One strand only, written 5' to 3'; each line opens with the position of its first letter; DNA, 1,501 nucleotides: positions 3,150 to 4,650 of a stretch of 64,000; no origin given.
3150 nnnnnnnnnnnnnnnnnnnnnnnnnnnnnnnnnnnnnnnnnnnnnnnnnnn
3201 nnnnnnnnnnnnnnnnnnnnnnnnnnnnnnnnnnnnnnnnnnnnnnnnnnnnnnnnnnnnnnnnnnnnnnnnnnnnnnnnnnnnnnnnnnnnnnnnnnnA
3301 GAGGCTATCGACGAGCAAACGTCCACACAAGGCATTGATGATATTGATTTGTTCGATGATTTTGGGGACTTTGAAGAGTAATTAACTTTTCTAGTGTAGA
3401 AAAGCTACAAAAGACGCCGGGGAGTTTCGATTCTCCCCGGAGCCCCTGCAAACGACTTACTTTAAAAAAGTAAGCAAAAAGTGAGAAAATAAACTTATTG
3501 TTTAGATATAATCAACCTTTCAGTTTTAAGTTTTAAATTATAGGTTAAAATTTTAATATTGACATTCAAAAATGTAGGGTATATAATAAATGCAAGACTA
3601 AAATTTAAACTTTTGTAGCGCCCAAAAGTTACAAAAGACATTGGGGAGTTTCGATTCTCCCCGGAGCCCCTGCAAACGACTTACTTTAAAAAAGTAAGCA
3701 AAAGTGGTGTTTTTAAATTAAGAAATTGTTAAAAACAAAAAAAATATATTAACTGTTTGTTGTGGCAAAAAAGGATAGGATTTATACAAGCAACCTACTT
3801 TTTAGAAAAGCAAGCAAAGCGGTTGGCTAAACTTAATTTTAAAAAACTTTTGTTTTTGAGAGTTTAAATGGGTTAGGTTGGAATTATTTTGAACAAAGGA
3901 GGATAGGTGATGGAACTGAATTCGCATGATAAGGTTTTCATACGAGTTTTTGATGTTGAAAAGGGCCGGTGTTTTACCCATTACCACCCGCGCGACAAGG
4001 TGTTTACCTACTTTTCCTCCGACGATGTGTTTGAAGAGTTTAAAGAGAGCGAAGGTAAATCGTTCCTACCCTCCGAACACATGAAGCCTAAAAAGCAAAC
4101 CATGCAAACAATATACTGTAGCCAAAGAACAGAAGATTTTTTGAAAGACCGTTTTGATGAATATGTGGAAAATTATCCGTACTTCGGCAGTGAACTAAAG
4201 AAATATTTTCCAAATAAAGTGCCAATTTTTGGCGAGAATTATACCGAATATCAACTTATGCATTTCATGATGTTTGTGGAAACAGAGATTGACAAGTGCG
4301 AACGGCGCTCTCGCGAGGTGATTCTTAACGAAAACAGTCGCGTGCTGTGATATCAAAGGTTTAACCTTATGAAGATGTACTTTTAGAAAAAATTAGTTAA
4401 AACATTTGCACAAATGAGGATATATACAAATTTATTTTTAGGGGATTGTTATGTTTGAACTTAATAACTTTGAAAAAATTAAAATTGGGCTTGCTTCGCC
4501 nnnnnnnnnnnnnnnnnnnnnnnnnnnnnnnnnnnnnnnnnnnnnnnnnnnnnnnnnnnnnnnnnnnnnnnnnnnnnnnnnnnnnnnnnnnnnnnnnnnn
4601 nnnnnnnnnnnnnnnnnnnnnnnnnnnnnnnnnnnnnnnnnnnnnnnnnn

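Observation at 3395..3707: Duplicated ~90-nt three-hairpin RNA module with structure-preserving substitutions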

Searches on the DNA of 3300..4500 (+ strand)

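Call 4: search_rna_families(source=window, start=3300, end=4500, threshold=evalue, max_evalue=10, show_alignments=3)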
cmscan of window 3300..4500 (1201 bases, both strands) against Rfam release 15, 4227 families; matches with E-value up to 10: 3.
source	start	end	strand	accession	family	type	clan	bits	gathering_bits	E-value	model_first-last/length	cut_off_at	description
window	3408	3535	-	RF01743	leu-phe_leader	Cis-reg; leader;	-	20.5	70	1.5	1-162/162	no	leu/phe leader RNA from Lactococcus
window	4110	4215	-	RF01490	rli51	Cis-reg;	-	17.3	48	6.7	1-121/121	no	Listeria snRNA rli51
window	3710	3736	+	RF00207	K10_TLS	Cis-reg;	-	16.2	43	5.9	13-35/48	no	K10 transport/localisation element (TLS)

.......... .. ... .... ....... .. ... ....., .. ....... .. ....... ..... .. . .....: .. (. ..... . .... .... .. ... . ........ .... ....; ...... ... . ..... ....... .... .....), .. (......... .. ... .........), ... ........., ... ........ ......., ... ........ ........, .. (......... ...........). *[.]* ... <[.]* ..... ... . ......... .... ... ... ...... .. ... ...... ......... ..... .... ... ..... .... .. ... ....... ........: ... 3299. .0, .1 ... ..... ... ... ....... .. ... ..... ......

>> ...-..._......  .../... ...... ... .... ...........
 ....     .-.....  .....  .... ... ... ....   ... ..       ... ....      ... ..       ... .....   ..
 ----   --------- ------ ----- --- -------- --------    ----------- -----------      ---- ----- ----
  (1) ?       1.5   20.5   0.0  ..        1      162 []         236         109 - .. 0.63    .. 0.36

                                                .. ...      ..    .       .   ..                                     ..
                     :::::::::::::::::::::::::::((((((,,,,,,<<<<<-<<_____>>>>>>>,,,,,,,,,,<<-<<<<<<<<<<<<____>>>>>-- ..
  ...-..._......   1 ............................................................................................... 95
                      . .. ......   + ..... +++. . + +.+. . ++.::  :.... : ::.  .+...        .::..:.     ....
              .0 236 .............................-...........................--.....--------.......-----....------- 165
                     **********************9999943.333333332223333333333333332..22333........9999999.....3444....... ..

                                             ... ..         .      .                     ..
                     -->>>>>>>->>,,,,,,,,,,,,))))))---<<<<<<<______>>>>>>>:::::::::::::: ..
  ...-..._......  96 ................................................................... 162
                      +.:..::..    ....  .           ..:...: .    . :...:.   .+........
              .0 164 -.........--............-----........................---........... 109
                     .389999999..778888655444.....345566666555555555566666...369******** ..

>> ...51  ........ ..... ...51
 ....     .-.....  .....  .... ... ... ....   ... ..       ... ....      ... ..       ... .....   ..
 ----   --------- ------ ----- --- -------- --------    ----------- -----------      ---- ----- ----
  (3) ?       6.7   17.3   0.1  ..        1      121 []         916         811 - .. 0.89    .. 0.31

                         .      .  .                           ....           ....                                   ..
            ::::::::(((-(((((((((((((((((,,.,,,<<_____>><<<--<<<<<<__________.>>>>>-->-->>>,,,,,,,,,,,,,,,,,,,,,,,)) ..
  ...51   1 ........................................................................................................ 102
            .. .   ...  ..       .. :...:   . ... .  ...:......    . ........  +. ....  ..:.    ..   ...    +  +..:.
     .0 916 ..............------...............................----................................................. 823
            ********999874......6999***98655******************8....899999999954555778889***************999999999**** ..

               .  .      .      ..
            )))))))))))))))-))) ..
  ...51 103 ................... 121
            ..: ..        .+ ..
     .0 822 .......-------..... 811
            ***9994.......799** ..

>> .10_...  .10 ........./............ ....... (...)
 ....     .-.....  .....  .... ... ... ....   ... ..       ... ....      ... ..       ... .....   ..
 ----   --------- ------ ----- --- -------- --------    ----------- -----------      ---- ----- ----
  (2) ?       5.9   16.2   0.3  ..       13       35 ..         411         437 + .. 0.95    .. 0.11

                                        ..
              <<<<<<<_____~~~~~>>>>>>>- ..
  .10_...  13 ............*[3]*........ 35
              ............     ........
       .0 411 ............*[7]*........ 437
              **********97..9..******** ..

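Call 40: build_rna_model(alignment_id=A3, structure=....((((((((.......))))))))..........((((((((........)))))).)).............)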
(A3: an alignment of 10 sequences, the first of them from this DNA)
Model R1 built from alignment A3 (10 sequences, 75 columns); structure: as given.
model positions 74; base pairs 16; branch points 1; effective number of sequences 1.58; information 0.762 bits per position. Calibrated on 0.2 Mb of random sequence (short: E-values are rough).
structure used (alignment columns):
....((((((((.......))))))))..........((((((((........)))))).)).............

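Call 41: search_with_rna_model(model_id=R1, source=window, filters=off, max_evalue=10)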
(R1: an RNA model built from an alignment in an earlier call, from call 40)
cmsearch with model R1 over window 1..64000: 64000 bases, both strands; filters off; matches with E-value up to 10: 30.
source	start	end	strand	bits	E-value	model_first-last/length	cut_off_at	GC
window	3604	3678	+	94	4.2e-21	1-74/74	no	0.47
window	3380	3454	+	90.9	2.5e-20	1-74/74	no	0.48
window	3357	3410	-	18.3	0.024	1-74/74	no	0.31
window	3417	3442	-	16.6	0.063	36-61/74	no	0.65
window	50637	50714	+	16.5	0.069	1-74/74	no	0.33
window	37009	37075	+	13.9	0.29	1-74/74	no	0.28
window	18813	18853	+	13.8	0.32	1-74/74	no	0.34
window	32807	32856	+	12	0.9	1-74/74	no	0.28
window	3643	3662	-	11.2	1.4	40-59/74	no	0.6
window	58909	58981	-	11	1.5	1-74/74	no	0.36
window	60517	60561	-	10.7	1.9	1-74/74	no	0.27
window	34843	34915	-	10.5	2.1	1-74/74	no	0.27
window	58762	58804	-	10.3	2.3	1-74/74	no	0.23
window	4433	4484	-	10.3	2.3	1-74/74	no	0.19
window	39061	39111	-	9.8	3.1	1-74/74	no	0.35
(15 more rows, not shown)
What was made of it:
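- Checked: A covariance model scores the two copies at 94 and 91 bits, and the next hit at 18 bits (call 41).
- Tried and rejected: Rejected for this window (call 41).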

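Call 42: search_with_rna_model(model_id=R1, sources=[L012, L013, L014, L015, L016, L017, L018, L019], filters=off, max_evalue=10)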
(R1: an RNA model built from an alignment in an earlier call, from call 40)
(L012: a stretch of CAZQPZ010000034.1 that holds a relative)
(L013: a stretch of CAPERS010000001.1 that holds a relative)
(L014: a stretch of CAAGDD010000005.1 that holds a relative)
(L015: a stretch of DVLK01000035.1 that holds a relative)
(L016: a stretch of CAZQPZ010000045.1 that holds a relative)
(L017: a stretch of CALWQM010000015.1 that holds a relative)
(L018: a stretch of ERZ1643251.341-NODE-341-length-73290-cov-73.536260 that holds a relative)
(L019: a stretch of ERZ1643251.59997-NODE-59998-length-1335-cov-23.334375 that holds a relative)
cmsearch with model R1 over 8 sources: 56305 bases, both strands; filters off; matches with E-value up to 10: 45.
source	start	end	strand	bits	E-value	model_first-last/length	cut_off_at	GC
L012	3535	3608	+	104.7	8.6e-24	1-74/74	no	0.38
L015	2266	2339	-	104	1.2e-23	1-74/74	no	0.41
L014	7191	7264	-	100.2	1.1e-22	1-74/74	no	0.41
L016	3444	3517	-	99.8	1.4e-22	1-74/74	no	0.42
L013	2298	2371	-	97.5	5e-22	1-74/74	no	0.43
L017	5886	5958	-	97.2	6.2e-22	1-74/74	no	0.38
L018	472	537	-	58.3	2.6e-12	1-74/74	no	0.36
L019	442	506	+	50.9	1.8e-10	1-74/74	no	0.34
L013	2341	2385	+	23.7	0.00099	1-74/74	no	0.29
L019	419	472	-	22.2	0.0024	1-74/74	no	0.3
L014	7234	7293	+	21.5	0.0034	1-74/74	no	0.3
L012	3497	3565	-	19.2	0.013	1-74/74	no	0.29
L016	3487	3531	+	18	0.025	1-74/74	no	0.31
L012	3572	3596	-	16.8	0.052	37-61/74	no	0.48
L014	7203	7227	+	16.8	0.052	37-61/74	no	0.48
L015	2278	2302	+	16.8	0.052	37-61/74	no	0.48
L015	2309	2366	+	14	0.25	1-74/74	no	0.29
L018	507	566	+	13.9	0.26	1-74/74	no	0.32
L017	5898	5922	+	13.5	0.32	37-61/74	no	0.48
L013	2310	2334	+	13.1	0.42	37-61/74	no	0.52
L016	3456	3480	+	13.1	0.42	37-61/74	no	0.52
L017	6964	7032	-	11.8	0.89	1-74/74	no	0.41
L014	4329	4379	-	11.6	0.95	1-74/74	no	0.33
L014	363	402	-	11.1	1.3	1-74/74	no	0.25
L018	11122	11169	+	11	1.4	1-74/74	no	0.38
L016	3287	3343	+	10.9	1.4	1-74/74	no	0.3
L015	2494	2565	-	10.4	1.9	1-74/74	no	0.32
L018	692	763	-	10.4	1.9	1-74/74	no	0.32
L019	1266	1317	-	10.3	2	1-74/74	no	0.19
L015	1661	1717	-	9.5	3.2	1-74/74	no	0.21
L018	6496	6548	-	9.3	3.5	1-74/74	no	0.19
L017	2674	2737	+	9.3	3.7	1-74/74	no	0.34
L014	6813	6859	-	9.1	4.1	1-74/74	no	0.23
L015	2021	2080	-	9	4.3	1-74/74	no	0.3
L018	77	136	-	9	4.3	1-74/74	no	0.3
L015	653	701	-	8.8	4.9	1-74/74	no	0.2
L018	9825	9894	+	8.7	5.1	1-74/74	no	0.27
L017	6786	6837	-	8.5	5.7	1-74/74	no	0.37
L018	253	317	+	8.3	6.5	1-74/74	no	0.35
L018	4186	4257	+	8.2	6.9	1-74/74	no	0.25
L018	197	284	-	8.2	6.9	1-74/74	no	0.4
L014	2195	2235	-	8.1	7.3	1-74/74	no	0.32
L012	6908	6969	+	7.9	7.9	1-74/74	no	0.37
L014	6887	6957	+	7.8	8.6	1-74/74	no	0.32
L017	3108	3189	+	7.8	8.7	1-74/74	no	0.33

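Call 52: search_with_rna_model(model_id=R1, sources=[L020, L021, L022, L023, L024, L025], filters=off, max_evalue=1)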
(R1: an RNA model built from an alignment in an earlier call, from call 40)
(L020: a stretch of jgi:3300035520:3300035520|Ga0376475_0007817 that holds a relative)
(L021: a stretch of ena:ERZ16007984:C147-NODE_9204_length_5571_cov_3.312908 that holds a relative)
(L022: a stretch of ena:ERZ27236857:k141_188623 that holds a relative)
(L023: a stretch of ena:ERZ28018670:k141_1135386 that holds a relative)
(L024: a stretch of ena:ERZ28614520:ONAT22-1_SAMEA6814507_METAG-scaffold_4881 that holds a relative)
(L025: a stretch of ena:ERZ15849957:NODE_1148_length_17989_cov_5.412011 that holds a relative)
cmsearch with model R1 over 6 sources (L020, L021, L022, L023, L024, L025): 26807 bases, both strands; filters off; matches with E-value up to 1: 2.
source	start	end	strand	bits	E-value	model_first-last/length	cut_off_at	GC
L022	161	201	+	12.4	0.29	1-74/74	no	0.32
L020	2501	2559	-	11.9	0.4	1-74/74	no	0.39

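Call 76: search_dna_similar(query=window:3380-3482:+, collection=phages, mode=distant, max_evalue=0.01, max_rows=30)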
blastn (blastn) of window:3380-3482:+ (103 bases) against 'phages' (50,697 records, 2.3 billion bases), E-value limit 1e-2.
No match.

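Call 77: search_dna_similar(query=window:3380-3482:+, collection=plasmids, mode=distant, max_evalue=0.01, max_rows=20)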
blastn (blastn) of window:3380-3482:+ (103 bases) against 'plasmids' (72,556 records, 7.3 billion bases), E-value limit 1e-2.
No match.
